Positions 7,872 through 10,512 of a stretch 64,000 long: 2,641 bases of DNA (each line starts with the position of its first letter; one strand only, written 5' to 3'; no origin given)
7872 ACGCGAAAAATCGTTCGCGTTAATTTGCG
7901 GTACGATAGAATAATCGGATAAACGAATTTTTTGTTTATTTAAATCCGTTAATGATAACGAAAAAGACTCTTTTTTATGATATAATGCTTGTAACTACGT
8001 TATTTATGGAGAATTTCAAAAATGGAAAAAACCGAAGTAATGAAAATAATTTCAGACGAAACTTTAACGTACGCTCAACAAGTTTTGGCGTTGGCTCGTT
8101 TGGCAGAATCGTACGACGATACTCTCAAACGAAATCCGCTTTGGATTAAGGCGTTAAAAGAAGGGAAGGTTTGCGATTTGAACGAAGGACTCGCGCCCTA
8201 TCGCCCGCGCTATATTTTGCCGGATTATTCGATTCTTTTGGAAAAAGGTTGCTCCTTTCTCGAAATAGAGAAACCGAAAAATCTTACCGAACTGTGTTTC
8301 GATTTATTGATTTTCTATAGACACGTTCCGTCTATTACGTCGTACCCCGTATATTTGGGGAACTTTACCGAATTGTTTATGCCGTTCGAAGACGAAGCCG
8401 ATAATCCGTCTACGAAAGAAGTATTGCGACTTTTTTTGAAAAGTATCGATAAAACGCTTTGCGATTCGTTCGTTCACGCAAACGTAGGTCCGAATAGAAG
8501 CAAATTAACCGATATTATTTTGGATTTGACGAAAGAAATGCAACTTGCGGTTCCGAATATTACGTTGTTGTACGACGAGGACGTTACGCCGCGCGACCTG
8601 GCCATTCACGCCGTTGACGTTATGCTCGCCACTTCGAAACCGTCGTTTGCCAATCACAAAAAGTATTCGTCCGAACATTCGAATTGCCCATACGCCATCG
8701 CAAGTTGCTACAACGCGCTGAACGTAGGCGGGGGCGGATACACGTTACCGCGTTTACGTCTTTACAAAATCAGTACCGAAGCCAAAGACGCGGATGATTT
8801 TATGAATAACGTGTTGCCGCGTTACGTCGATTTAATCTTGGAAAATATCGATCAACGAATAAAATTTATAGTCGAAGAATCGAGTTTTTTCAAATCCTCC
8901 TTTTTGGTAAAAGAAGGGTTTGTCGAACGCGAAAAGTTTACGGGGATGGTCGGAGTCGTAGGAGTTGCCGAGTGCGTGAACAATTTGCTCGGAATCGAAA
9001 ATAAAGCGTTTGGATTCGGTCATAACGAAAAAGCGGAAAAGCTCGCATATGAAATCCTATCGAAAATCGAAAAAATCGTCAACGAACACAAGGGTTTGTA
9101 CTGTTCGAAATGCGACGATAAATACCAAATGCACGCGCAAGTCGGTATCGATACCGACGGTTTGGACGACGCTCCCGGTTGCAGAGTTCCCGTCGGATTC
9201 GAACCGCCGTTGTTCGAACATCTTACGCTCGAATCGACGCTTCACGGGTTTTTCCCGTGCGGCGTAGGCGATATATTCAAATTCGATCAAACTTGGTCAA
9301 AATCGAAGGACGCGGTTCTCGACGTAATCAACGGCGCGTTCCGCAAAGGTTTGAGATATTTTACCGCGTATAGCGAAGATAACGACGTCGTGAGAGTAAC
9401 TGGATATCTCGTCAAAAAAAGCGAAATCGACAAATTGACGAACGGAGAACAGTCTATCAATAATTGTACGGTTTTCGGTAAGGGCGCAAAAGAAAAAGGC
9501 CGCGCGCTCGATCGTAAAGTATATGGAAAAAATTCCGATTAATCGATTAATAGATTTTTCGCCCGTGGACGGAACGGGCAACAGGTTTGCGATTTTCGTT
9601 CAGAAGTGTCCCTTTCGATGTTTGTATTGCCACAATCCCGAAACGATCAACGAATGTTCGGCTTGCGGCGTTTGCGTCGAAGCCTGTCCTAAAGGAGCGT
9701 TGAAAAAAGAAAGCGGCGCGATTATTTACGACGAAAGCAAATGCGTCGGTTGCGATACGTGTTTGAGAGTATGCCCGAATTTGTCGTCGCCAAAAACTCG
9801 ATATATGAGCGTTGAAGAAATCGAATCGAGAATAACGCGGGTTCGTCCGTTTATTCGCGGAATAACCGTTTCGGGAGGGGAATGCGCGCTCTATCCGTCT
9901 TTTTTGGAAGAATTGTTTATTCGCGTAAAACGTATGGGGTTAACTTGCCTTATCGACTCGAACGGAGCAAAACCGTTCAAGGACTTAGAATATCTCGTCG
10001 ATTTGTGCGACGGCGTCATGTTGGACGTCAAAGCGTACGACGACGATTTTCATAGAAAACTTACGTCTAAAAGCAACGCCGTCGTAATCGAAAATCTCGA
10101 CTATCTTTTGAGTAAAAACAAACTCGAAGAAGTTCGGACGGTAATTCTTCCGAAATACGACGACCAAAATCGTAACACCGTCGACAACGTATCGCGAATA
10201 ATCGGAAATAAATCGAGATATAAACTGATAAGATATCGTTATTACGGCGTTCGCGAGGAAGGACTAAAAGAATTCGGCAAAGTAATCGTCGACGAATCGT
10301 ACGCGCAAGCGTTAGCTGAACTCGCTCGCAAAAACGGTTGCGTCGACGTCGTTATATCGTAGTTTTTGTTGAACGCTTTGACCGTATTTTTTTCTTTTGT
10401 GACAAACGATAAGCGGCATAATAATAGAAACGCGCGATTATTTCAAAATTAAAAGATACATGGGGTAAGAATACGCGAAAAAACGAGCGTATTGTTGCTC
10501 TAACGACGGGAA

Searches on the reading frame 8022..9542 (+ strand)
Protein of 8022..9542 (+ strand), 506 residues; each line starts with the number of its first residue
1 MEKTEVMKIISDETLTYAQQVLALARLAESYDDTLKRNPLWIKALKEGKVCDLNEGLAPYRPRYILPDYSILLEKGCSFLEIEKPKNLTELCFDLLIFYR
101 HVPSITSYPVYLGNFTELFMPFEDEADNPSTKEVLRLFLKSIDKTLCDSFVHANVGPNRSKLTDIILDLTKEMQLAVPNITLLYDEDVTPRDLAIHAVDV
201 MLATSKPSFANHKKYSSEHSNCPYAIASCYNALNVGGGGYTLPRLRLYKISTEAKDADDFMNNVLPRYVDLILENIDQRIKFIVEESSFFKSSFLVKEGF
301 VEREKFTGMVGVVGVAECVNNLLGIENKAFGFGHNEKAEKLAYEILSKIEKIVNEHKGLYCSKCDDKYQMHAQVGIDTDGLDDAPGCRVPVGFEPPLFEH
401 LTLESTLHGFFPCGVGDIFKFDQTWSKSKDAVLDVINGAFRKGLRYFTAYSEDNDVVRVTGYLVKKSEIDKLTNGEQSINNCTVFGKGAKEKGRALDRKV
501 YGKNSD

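Call 12: search_protein_families(library=pfam, proteins=[window:8022-9542:+], max_evalue=0.001)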
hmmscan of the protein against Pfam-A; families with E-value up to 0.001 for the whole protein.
window:8022-9542:+ (506 aa): 3 families
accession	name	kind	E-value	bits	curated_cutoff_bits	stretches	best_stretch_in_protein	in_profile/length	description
PF11230.13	YjjI-like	-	2.7e-203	676.2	23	1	15-500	1-484/485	Glycyl radical enzyme YjjI-like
PF13597.11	NRDD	-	1.1e-07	31.3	26.2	1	192-357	223-401/562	Anaerobic ribonucleoside-triphosphate reductase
PF02901.20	PFL-like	-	0.00044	19.5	24.3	0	160-236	353-437/647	Pyruvate formate lyase-like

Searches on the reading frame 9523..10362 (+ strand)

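Call 12: search_protein_families(library=pfam, proteins=[window:9523-10362:+], max_evalue=0.001)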
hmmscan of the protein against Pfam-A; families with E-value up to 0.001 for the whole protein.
window:9523-10362:+ (279 aa): 11 families
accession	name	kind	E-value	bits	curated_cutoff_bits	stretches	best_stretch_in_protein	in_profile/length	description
PF04055.27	Radical_SAM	-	1.9e-17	64.4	29.5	1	25-218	3-161/166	Radical SAM superfamily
PF00037.32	Fer4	-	2e-09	37.3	21.1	2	67-86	1-20/24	4Fe-4S binding domain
PF13353.11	Fer4_12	-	6.9e-09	36.6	22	1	15-43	1-29/137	4Fe-4S single cluster domain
PF12838.12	Fer4_7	-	2.3e-07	31.6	27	1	45-85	2-49/52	4Fe-4S dicluster domain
PF13187.11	Fer4_9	-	1.4e-06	28.6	27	1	44-86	1-49/52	4Fe-4S dicluster domain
PF13237.11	Fer4_10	-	7.8e-06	26.2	25.5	1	67-93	2-22/53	4Fe-4S dicluster domain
PF12837.12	Fer4_6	-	1.5e-05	25.2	25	1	69-85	4-20/24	4Fe-4S binding domain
PF12797.12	Fer4_2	-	2.5e-05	24.4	24.5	1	66-85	2-21/22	4Fe-4S binding domain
PF14697.11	Fer4_21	-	4.9e-05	23.8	35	1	43-85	6-52/59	4Fe-4S dicluster domain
PF13183.11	Fer4_8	-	0.00033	21.6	27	0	72-92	3-23/68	4Fe-4S dicluster domain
PF13370.11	Fer4_13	-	0.00038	21.5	24.5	0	70-87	2-19/58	4Fe-4S single cluster domain of Ferredoxin I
